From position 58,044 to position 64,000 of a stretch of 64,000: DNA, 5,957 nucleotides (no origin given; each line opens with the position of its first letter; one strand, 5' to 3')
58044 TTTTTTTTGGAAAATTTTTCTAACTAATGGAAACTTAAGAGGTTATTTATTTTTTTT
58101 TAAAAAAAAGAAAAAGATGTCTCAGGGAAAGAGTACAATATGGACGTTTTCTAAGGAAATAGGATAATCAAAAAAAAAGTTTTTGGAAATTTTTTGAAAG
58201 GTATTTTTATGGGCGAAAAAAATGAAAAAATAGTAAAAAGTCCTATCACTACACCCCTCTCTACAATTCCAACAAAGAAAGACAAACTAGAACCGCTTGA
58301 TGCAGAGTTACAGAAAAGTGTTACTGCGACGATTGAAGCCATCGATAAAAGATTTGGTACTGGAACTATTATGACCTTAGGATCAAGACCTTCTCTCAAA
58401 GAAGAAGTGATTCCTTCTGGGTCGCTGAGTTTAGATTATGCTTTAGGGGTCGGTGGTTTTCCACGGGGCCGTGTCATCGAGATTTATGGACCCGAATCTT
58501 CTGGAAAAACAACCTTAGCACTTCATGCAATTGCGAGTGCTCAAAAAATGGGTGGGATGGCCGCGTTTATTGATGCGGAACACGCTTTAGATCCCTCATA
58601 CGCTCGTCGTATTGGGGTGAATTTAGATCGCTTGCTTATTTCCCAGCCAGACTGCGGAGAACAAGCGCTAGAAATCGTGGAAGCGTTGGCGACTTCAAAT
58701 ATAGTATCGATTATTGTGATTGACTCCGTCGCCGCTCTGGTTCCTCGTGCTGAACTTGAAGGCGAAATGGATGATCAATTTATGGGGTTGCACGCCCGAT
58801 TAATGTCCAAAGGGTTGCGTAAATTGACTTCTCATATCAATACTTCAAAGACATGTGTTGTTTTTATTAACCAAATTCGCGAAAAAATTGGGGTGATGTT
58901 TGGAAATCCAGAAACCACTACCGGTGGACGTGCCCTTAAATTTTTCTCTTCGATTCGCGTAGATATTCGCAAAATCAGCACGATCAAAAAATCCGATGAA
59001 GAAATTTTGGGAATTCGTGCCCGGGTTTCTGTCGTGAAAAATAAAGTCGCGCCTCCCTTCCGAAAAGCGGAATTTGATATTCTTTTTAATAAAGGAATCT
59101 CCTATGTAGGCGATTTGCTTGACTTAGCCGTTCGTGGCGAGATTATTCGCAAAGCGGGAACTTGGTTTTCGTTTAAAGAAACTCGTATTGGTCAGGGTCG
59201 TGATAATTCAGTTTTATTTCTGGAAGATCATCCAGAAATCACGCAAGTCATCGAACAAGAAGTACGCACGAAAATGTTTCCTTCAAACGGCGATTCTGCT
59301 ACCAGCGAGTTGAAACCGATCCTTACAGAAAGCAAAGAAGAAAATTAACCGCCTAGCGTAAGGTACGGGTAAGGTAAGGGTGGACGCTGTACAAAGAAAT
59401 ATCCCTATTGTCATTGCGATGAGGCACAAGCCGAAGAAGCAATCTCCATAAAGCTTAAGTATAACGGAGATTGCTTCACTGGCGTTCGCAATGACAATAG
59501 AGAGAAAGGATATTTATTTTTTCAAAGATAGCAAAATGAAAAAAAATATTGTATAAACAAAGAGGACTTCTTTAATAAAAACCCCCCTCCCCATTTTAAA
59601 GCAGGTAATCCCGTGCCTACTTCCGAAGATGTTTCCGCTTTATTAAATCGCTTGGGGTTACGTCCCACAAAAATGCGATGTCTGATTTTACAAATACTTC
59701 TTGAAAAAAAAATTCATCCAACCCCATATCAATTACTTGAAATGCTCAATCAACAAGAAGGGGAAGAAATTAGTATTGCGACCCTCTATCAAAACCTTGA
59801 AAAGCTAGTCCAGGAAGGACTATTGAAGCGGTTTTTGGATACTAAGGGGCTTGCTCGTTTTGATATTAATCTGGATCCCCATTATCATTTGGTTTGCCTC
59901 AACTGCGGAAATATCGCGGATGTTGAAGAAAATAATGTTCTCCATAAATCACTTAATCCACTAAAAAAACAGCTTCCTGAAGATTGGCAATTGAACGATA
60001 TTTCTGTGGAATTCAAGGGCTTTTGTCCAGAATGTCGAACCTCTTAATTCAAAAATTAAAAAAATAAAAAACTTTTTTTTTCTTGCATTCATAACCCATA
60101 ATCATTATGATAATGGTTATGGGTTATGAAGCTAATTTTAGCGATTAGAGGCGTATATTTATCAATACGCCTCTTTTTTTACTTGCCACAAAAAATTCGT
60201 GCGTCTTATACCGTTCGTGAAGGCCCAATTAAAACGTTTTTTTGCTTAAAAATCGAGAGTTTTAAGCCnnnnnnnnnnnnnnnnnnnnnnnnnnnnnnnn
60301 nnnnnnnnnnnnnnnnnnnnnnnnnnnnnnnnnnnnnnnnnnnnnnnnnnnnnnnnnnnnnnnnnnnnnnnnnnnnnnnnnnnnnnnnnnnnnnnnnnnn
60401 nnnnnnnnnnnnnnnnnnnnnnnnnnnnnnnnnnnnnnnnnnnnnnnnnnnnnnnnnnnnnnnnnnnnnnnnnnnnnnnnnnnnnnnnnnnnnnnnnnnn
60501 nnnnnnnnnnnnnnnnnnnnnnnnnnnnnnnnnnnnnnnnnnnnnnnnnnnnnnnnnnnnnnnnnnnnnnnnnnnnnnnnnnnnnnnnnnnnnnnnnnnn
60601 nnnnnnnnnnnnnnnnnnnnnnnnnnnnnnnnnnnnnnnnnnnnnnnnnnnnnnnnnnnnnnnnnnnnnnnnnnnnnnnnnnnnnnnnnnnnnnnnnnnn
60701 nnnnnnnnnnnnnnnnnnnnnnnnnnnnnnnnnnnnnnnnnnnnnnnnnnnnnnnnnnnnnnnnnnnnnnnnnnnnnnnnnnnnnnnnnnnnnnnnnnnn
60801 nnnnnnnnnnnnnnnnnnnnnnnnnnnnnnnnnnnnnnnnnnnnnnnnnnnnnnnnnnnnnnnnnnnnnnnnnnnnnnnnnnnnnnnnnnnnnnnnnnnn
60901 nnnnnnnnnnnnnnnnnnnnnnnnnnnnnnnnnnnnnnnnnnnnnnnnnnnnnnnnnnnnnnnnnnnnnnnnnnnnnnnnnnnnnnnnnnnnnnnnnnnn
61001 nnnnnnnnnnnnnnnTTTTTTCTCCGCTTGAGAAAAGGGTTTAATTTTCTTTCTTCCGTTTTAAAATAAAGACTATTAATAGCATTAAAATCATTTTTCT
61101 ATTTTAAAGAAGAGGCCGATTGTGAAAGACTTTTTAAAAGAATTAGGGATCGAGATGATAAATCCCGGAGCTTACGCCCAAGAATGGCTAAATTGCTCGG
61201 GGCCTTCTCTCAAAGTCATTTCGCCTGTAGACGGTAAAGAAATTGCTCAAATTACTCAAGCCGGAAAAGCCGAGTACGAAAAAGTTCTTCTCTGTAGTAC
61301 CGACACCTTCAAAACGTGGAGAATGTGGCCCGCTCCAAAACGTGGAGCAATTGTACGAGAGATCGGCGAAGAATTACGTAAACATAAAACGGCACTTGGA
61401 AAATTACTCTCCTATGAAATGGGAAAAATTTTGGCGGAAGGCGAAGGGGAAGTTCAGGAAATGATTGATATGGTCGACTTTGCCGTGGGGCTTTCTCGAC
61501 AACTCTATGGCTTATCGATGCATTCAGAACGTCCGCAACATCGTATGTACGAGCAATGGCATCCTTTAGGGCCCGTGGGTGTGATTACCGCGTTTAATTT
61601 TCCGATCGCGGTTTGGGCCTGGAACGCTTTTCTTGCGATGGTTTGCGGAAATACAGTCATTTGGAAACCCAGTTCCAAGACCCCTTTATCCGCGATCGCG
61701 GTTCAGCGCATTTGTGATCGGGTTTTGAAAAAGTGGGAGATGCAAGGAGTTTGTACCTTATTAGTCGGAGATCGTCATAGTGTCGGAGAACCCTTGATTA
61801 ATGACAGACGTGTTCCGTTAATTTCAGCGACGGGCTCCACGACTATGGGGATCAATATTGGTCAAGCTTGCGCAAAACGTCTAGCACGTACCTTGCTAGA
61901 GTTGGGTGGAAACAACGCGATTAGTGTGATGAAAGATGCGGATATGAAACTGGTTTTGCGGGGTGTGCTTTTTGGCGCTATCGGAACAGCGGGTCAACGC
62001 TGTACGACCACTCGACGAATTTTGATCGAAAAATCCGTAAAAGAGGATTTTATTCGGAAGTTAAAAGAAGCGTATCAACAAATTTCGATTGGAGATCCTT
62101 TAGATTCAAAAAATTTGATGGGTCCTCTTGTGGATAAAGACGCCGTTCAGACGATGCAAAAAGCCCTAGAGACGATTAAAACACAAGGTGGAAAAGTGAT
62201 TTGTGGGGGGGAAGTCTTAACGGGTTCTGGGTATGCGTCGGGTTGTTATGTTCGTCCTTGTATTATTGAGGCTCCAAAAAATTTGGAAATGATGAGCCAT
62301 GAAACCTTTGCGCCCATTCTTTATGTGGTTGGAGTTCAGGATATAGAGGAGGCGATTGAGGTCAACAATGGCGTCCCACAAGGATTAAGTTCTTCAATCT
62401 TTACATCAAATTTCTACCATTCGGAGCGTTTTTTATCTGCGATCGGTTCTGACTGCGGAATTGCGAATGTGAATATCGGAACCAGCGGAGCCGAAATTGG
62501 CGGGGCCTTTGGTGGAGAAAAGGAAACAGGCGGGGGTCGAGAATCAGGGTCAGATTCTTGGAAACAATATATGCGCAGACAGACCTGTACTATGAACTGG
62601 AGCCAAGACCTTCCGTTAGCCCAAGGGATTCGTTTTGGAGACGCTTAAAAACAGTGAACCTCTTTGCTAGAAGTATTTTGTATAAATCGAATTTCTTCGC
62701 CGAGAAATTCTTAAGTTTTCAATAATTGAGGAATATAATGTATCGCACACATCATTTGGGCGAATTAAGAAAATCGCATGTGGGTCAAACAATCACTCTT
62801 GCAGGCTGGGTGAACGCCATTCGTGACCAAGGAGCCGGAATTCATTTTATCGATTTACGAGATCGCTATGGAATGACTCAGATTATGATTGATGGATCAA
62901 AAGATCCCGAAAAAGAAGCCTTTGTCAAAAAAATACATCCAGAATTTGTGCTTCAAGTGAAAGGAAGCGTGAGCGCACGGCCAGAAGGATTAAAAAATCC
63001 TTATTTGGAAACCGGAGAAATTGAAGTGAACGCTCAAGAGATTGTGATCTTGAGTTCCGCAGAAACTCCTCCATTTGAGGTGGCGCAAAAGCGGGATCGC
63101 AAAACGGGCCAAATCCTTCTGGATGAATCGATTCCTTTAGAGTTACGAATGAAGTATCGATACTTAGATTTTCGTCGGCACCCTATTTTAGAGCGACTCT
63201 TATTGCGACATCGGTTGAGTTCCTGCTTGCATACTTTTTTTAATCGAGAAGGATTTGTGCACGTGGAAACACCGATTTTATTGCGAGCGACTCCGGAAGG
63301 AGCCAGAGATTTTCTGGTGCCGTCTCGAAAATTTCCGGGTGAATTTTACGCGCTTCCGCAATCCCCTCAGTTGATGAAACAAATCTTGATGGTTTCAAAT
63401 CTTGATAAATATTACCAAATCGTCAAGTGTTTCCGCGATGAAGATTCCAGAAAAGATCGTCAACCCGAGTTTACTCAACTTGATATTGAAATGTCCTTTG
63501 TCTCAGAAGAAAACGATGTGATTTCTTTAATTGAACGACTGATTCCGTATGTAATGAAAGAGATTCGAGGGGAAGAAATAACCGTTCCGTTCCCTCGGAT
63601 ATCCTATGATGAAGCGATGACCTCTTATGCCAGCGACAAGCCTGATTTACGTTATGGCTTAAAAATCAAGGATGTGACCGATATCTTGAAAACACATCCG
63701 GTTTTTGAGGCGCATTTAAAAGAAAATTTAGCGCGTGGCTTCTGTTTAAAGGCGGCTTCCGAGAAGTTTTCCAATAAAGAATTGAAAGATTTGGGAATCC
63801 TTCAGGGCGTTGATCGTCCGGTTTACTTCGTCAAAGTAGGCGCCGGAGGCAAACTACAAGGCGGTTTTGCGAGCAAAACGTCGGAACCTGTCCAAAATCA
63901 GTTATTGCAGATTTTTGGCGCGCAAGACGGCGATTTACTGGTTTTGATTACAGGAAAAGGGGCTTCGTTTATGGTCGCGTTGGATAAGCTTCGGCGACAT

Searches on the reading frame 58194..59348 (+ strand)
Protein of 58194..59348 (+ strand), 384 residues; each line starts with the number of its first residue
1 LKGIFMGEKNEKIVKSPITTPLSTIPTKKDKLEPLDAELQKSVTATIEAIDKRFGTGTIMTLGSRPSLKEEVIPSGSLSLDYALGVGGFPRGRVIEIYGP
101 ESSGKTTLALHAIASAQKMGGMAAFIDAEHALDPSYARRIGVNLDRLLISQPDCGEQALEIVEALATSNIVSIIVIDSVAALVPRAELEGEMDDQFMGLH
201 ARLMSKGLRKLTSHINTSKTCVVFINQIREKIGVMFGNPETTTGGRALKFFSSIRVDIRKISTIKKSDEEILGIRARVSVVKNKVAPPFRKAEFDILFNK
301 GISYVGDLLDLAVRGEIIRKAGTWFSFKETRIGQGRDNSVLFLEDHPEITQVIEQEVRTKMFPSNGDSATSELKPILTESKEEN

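Call 46: search_protein_families(library=pfam, proteins=[window:58194-59348:+], max_evalue=0.00001)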
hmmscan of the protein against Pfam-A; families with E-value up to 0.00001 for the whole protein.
window:58194-59348:+ (384 aa): 4 families
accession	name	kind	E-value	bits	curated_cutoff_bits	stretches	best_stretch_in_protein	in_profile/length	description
PF00154.27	RecA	-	2.8e-128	427.3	27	1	41-303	1-262/262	recA bacterial DNA recombination protein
PF21096.2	RecA_C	-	2.9e-21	75.8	27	1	306-361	1-56/57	RecA C-terminal domain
PF08423.17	Rad51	-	1.5e-08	34.7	22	1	73-261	8-212/244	Rad51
PF06745.19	ATPase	-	2.1e-07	31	26.6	0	78-131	6-59/231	KaiC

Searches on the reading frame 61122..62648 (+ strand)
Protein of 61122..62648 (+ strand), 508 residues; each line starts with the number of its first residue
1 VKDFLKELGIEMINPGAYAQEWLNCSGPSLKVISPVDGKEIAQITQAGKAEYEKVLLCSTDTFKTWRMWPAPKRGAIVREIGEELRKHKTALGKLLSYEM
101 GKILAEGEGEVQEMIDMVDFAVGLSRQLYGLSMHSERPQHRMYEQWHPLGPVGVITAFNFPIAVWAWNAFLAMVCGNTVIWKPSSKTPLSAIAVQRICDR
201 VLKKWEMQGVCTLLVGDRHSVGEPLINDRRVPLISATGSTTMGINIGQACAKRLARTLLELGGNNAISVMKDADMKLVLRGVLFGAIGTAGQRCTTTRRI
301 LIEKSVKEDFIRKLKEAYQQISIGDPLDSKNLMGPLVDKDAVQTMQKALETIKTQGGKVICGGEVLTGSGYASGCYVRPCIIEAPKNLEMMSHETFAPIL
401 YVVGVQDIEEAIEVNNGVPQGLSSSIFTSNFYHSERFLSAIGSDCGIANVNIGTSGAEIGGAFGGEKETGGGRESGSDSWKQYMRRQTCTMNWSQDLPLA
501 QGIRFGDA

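Call 46: search_protein_families(library=pfam, proteins=[window:61122-62648:+], max_evalue=0.00001)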
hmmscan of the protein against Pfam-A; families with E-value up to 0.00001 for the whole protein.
window:61122-62648:+ (508 aa): 1 family
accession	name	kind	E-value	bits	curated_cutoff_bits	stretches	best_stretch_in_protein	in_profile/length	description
PF00171.27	Aldedh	-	6.9e-131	437.4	23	1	23-488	2-460/461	Aldehyde dehydrogenase family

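Call 62: find_encoding_contigs(protein=window:61122-62648:+, flank=10000, max_places=3)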
Protein window:61122-62648:+ (508 aa): 3 contigs read that carry it; 3 places shown.
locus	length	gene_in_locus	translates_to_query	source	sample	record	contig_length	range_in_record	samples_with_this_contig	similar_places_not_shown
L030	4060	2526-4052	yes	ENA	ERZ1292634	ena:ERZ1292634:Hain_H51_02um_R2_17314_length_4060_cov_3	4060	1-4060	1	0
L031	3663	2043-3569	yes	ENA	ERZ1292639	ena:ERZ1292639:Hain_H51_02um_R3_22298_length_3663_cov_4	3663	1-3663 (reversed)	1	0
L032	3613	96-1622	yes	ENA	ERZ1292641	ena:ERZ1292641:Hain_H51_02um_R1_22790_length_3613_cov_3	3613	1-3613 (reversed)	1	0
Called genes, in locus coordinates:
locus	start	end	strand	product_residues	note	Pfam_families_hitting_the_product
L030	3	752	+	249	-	PF00154:RecA_N, PF21096:RecA_C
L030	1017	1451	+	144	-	PF01475:FUR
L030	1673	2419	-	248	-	-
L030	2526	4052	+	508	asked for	PF00171:Aldedh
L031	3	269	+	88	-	?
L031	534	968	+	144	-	PF01475:FUR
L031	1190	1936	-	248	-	-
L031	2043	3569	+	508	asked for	PF00171:Aldedh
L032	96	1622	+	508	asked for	PF00171:Aldedh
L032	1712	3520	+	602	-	PF01336:tRNA_anti-codon, PF00152:tRNA-synt_2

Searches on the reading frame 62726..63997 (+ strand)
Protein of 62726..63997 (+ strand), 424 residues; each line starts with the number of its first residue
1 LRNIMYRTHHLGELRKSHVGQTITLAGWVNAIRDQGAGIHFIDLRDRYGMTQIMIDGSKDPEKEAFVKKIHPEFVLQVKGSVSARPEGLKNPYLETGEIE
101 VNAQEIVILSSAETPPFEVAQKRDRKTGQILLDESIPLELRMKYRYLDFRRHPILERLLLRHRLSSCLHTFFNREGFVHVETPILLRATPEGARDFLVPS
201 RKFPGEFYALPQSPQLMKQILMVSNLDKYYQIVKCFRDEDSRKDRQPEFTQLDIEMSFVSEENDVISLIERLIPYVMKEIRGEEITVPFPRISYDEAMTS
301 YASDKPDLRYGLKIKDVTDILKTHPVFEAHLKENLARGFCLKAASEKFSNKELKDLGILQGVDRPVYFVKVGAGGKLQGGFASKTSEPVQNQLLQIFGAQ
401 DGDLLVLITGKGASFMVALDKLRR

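Call 46: search_protein_families(library=pfam, proteins=[window:62726-63997:+], max_evalue=0.00001)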
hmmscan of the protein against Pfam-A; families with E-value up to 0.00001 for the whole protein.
window:62726-63997:+ (424 aa): 2 families
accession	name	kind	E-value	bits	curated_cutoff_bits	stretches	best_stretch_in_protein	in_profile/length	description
PF00152.25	tRNA-synt_2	-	6.5e-67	226.2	25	1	139-318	3-185/308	tRNA synthetases class II (D, K and N)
PF01336.31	tRNA_anti-codon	-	4.3e-15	55.8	27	1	23-109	1-75/75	OB-fold nucleic acid binding domain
